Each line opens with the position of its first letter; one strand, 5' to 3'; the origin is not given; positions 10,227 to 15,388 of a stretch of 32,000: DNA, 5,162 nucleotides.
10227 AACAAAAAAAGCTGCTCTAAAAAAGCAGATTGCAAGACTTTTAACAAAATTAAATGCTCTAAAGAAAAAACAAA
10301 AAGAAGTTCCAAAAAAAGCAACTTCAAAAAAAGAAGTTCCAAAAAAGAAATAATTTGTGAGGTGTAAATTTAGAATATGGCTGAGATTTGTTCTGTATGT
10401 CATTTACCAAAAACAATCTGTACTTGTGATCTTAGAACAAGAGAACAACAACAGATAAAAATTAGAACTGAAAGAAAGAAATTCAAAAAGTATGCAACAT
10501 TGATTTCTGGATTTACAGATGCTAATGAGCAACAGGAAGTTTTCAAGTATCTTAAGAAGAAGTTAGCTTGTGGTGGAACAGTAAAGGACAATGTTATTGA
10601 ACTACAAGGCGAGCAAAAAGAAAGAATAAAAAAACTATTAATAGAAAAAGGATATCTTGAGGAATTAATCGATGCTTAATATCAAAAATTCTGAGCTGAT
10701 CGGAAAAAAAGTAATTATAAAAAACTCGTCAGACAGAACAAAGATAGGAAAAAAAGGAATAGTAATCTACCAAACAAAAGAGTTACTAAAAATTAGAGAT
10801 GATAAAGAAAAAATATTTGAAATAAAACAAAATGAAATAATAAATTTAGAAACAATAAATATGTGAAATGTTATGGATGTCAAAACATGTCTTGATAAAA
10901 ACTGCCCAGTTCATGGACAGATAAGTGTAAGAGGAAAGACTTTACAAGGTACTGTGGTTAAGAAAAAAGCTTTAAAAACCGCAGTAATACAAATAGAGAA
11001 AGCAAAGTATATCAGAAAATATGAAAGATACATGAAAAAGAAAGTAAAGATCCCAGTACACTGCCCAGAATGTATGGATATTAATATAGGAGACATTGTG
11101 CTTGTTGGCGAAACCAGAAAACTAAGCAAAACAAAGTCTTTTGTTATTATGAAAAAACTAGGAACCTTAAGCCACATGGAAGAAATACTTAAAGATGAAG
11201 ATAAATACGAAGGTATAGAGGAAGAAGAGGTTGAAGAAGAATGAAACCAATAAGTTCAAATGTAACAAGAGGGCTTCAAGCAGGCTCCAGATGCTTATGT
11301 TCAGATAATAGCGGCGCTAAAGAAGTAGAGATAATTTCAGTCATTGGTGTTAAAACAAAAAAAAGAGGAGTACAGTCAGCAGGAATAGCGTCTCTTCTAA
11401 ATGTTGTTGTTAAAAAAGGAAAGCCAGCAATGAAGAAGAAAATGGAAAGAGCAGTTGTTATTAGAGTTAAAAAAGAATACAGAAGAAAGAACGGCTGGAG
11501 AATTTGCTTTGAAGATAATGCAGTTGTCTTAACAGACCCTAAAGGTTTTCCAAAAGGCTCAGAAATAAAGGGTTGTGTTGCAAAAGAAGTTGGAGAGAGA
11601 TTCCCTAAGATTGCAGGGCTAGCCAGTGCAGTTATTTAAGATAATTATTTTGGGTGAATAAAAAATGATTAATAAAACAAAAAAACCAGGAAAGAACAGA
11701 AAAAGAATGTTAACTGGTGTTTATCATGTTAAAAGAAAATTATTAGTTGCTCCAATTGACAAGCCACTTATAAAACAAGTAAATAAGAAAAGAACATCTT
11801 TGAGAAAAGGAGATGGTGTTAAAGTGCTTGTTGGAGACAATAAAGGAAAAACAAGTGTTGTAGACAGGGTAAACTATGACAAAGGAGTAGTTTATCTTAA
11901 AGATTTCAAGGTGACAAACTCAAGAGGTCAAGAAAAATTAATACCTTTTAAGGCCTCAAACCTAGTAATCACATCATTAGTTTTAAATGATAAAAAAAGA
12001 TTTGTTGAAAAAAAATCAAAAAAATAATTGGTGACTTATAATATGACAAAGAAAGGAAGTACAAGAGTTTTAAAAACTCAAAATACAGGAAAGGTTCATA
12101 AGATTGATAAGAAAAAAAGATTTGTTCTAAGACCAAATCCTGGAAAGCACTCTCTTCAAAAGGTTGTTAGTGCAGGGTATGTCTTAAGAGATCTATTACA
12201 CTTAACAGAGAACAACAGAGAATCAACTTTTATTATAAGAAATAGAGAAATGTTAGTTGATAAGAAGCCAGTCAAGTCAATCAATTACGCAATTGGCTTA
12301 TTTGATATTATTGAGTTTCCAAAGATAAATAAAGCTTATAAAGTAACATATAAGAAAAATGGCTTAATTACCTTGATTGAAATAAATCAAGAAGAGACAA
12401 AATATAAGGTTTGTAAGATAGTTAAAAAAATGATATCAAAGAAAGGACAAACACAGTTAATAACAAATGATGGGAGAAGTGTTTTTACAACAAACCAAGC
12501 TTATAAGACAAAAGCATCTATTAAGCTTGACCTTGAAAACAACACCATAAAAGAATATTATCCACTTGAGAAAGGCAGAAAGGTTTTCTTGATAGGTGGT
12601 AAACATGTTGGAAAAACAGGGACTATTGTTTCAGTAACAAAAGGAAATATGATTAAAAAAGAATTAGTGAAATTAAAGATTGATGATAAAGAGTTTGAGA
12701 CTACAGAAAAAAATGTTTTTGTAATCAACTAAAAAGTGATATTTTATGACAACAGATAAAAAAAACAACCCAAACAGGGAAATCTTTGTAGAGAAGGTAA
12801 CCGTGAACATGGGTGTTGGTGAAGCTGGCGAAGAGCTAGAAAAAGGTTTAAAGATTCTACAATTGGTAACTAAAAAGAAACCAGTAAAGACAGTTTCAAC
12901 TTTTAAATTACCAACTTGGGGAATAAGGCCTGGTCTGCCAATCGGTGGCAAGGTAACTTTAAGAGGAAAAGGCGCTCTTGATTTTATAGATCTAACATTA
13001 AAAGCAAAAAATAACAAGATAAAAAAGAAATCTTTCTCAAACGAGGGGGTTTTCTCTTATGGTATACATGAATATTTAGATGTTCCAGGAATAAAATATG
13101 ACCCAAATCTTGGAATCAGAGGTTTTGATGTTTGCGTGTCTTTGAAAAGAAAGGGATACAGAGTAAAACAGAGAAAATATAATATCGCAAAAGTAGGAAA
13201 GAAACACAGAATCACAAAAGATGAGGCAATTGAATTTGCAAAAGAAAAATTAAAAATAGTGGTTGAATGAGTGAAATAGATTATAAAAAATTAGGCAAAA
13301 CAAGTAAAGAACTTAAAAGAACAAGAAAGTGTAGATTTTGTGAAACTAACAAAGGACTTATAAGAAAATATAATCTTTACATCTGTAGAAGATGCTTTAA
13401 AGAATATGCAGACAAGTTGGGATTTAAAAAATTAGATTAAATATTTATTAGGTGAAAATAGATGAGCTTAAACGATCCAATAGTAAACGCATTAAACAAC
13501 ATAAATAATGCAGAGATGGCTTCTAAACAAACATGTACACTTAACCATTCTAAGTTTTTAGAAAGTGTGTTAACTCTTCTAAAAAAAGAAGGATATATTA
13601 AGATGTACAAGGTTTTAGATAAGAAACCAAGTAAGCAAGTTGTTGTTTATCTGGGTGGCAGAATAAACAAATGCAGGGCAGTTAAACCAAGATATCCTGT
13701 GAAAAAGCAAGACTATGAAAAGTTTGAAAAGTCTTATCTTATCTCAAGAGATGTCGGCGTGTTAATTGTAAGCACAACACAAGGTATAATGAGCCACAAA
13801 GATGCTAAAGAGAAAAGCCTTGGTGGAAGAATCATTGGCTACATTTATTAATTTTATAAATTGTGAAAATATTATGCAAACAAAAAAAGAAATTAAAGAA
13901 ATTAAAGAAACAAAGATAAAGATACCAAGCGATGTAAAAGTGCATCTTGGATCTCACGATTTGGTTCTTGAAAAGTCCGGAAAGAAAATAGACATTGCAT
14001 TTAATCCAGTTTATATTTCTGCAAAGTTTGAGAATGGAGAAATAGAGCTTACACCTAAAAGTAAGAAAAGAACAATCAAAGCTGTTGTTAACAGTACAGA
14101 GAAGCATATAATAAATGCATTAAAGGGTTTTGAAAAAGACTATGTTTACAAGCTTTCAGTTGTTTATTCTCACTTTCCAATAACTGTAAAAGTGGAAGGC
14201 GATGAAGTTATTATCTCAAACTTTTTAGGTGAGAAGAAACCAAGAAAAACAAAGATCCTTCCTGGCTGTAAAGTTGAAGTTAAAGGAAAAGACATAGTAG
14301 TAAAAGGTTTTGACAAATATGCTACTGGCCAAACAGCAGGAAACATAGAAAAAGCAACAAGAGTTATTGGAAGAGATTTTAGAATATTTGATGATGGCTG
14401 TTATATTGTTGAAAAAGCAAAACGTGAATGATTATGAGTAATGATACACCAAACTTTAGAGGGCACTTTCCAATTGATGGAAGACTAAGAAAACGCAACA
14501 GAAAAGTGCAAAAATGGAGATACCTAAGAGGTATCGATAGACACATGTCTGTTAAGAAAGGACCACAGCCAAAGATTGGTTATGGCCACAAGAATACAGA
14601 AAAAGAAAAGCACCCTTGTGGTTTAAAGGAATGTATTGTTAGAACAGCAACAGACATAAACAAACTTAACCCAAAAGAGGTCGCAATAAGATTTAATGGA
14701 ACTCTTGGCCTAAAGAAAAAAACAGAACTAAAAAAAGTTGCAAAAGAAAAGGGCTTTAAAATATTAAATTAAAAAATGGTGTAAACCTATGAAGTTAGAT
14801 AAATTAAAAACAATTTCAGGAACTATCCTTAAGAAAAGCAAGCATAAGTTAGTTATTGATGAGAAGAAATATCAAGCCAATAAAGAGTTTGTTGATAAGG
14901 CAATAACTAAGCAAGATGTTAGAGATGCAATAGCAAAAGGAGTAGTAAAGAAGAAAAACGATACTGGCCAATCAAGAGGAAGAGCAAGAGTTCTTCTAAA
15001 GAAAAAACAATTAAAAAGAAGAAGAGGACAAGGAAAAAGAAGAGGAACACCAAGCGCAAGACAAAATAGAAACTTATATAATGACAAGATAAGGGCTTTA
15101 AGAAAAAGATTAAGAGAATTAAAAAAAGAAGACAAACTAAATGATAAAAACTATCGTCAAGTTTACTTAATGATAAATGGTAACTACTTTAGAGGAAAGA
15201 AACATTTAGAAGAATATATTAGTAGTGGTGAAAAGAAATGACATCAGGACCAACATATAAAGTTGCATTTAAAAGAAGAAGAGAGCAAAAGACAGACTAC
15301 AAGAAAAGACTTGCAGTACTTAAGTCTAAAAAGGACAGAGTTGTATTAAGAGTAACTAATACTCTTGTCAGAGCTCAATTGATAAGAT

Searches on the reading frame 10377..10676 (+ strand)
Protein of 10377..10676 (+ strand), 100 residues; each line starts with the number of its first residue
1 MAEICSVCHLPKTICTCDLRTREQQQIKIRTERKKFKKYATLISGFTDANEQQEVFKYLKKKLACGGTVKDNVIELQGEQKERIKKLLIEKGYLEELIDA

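Call 75: search_protein_families(library=pfam, proteins=[window:10377-10676:+], max_evalue=0.00001)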
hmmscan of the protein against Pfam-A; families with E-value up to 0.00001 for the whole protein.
window:10377-10676:+ (100 aa): 1 family
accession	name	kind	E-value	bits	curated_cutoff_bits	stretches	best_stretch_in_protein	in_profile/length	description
PF01253.27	SUI1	-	7.7e-20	71.6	25.5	1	23-93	1-76/77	Translation initiation factor SUI1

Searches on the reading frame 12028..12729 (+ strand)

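Call 75: search_protein_families(library=pfam, proteins=[window:12028-12729:+], max_evalue=0.00001)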
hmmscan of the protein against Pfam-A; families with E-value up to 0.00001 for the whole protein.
window:12028-12729:+ (234 aa): 1 family
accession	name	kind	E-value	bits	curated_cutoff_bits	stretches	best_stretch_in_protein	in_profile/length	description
PF00900.26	Ribosomal_S4e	-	1.4e-20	73.3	25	1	100-174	1-75/75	Ribosomal family S4e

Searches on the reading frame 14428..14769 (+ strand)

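Call 75: search_protein_families(library=pfam, proteins=[window:14428-14769:+], max_evalue=0.00001)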
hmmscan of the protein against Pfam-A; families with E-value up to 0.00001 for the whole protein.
window:14428-14769:+ (114 aa): 1 family
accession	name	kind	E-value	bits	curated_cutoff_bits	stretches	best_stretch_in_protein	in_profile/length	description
PF01655.23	Ribosomal_L32e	-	5e-17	62.6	25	1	27-114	16-108/108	Ribosomal protein L32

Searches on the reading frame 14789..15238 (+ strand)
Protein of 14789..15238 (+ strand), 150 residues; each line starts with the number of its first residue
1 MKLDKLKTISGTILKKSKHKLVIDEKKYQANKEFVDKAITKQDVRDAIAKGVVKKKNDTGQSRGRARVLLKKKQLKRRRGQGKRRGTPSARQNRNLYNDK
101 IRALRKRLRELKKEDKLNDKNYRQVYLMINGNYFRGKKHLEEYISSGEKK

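Call 75: search_protein_families(library=pfam, proteins=[window:14789-15238:+], max_evalue=0.00001)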
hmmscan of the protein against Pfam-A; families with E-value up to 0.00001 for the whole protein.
window:14789-15238:+ (150 aa): 1 family
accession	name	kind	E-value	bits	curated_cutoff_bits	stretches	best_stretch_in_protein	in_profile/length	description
PF25476.1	Ribosomal_L19e_C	-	1.2e-21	77.2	25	1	60-146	2-89/91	Ribosomal protein L19e, C-terminal domain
